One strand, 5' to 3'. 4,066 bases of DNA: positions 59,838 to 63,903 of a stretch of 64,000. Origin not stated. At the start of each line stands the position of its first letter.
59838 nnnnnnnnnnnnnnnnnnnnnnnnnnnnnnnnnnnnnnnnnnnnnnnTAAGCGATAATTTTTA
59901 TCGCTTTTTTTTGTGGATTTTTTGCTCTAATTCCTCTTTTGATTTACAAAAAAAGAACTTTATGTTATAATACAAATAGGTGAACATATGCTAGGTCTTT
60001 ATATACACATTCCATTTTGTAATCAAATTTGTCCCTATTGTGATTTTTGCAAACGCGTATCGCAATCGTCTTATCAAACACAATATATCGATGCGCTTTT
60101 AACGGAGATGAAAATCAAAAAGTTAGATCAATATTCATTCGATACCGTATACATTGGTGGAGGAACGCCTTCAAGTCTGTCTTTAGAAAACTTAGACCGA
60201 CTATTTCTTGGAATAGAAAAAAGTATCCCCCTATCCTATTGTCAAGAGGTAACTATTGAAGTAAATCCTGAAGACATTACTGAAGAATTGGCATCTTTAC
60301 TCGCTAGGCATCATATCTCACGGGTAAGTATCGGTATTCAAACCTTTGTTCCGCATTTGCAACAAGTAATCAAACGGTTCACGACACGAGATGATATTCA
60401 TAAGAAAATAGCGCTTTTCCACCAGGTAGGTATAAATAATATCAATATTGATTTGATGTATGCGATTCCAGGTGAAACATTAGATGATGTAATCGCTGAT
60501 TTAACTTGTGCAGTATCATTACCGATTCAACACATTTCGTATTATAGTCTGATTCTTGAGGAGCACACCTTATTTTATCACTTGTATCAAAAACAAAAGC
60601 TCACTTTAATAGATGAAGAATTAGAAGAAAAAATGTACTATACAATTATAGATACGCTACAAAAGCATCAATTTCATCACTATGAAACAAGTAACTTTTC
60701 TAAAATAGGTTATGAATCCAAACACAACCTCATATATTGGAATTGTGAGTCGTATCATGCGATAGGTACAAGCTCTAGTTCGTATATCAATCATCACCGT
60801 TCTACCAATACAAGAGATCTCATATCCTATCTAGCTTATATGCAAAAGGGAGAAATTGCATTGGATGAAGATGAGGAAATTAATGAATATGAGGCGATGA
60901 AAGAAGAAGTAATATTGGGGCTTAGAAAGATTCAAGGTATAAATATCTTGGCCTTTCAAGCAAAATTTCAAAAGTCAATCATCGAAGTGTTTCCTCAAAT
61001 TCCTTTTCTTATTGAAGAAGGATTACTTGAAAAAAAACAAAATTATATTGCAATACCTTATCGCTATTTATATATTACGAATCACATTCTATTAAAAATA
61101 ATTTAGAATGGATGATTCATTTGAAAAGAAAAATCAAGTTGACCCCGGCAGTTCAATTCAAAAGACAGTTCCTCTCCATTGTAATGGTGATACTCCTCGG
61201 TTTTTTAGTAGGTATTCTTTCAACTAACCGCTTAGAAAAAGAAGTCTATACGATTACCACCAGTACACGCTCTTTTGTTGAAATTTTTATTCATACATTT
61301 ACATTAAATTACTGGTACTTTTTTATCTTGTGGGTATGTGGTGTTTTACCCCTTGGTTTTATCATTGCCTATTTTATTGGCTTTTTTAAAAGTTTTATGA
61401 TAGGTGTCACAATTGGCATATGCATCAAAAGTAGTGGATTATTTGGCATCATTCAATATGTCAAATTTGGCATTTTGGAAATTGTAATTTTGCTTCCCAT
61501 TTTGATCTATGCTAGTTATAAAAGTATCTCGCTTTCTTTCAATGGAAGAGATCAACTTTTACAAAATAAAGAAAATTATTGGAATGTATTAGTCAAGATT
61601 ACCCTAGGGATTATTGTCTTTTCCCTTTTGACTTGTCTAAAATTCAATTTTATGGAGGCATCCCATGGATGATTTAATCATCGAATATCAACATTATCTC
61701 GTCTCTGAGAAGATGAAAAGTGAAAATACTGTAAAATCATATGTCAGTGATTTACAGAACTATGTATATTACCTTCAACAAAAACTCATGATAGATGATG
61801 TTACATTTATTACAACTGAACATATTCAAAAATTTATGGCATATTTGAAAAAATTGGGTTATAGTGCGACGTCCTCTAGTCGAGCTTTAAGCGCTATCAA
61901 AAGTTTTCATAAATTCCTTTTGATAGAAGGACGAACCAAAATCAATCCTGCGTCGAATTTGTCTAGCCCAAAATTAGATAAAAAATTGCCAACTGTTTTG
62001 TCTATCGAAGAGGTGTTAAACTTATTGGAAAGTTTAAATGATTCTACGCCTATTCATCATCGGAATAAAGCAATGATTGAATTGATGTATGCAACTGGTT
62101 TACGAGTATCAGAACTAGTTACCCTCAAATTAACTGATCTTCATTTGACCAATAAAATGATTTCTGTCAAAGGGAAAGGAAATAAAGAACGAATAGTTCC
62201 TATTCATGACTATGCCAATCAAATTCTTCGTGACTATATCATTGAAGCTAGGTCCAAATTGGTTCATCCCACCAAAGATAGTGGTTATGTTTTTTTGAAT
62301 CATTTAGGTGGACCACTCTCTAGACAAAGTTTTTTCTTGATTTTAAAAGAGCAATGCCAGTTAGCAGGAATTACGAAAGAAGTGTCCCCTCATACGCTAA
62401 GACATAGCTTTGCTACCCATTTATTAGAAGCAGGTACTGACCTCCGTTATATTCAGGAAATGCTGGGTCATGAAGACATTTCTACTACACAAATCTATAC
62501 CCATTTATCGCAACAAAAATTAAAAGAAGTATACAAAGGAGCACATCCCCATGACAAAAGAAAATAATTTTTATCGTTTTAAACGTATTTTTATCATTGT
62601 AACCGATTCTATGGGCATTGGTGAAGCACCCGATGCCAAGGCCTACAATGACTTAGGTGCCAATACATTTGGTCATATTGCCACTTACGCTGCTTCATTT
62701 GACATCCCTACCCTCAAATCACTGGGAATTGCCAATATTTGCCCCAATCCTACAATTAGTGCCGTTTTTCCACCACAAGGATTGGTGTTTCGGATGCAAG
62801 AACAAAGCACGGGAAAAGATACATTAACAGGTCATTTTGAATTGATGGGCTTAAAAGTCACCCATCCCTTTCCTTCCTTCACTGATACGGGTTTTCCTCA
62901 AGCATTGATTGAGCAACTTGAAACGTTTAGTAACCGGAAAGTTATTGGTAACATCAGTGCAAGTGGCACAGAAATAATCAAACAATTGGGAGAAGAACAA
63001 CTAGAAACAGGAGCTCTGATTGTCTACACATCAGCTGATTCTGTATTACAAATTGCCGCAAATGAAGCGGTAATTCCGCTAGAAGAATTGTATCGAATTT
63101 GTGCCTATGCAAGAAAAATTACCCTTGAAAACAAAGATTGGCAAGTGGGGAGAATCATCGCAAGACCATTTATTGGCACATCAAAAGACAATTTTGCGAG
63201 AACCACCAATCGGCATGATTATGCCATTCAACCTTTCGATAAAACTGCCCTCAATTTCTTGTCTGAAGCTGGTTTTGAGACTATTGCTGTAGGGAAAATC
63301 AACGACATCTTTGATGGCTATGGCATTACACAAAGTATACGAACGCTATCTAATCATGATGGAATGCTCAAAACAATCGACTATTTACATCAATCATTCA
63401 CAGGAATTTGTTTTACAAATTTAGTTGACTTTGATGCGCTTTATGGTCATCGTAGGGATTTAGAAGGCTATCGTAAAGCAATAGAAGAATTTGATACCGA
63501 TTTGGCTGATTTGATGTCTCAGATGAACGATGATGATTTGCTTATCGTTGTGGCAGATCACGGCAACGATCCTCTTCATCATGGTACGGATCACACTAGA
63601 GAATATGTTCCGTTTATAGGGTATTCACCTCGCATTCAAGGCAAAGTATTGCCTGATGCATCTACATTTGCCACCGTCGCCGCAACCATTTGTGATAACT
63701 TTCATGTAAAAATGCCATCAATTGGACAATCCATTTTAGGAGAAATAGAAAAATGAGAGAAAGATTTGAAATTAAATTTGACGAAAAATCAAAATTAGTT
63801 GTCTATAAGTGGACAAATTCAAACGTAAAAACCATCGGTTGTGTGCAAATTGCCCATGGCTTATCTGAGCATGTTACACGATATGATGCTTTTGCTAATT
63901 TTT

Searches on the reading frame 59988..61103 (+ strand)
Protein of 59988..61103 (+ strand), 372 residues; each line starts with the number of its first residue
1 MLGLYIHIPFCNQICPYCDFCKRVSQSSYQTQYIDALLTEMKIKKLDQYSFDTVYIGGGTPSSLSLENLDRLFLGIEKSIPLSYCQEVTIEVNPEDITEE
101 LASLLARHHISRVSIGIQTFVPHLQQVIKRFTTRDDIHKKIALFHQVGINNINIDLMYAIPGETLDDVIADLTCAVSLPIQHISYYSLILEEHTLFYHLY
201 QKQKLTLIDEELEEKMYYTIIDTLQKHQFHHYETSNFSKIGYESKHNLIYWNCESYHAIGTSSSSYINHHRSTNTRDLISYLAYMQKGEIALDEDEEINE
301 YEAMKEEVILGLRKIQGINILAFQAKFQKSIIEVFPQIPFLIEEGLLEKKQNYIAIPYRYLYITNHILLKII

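Call 25: search_protein_families(library=pfam, proteins=[window:59988-61103:+], max_evalue=0.00001)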
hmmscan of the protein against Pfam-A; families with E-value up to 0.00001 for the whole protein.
window:59988-61103:+ (372 aa): 2 families
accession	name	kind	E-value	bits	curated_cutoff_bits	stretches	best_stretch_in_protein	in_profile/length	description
PF04055.27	Radical_SAM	-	1.7e-22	80.8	29.5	1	5-170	1-161/166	Radical SAM superfamily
PF06969.22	HemN_C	-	1.4e-09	38.3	24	1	302-354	5-58/67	HemN C-terminal domain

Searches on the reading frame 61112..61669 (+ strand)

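Call 25: search_protein_families(library=pfam, proteins=[window:61112-61669:+], max_evalue=0.00001)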
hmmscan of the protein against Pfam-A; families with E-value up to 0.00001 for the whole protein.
window:61112-61669:+ (186 aa): 1 family
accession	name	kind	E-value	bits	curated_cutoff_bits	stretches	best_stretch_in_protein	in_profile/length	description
PF01944.22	SpoIIM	-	7.2e-12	46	26.9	1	24-175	2-155/163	Stage II sporulation protein M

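Call 65: search_protein_families(library=ncbifam, proteins=[window:61112-61669:+], max_evalue=0.001)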
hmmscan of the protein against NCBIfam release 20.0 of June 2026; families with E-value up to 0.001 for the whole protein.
window:61112-61669:+ (186 aa): 1 family
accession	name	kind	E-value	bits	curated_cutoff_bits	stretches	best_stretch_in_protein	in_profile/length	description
TIGR02831.1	spo_II_M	equivalog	1.7e-05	24.8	100.2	1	47-178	53-187/200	stage II sporulation protein M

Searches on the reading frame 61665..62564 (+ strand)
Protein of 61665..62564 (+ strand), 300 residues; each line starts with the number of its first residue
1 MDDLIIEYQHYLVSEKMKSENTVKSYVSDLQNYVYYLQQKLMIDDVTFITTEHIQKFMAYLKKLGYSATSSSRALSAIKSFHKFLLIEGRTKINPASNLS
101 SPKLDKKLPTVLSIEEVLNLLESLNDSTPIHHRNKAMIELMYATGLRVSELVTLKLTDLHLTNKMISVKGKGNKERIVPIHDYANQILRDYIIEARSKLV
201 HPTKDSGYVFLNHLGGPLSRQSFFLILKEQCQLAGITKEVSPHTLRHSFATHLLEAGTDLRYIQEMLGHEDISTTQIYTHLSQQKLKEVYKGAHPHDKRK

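Call 25: search_protein_families(library=pfam, proteins=[window:61665-62564:+], max_evalue=0.00001)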
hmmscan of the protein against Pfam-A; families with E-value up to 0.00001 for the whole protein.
window:61665-62564:+ (300 aa): 3 families
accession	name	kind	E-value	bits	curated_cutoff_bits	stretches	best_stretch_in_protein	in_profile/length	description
PF00589.27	Phage_integrase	-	2.7e-52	177.4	27.1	1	112-284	3-171/172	Phage integrase family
PF02899.23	Phage_int_SAM_1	-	7.6e-21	74.6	22.3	1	5-88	1-82/83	Phage integrase, N-terminal SAM-like domain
PF13495.12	Phage_int_SAM_4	-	3.2e-07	31.1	27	1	16-84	12-77/85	Phage integrase, N-terminal SAM-like domain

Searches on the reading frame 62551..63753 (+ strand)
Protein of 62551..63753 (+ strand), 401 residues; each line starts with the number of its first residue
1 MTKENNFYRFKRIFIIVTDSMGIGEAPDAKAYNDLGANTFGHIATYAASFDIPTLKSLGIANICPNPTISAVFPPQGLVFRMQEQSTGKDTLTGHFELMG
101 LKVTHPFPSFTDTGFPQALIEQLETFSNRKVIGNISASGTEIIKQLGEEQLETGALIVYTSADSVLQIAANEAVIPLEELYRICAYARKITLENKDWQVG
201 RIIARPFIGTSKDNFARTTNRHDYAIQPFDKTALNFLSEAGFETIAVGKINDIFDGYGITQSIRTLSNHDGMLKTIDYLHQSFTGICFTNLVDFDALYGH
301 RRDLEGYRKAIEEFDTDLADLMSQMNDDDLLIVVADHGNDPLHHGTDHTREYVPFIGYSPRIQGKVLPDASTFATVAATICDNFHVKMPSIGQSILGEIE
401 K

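Call 25: search_protein_families(library=pfam, proteins=[window:62551-63753:+], max_evalue=0.00001)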
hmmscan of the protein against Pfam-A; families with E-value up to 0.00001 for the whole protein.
window:62551-63753:+ (401 aa): 1 family
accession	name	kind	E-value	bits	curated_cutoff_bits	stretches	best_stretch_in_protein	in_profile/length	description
PF01676.23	Metalloenzyme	-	2e-46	159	24.3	1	11-387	1-251/252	Metalloenzyme superfamily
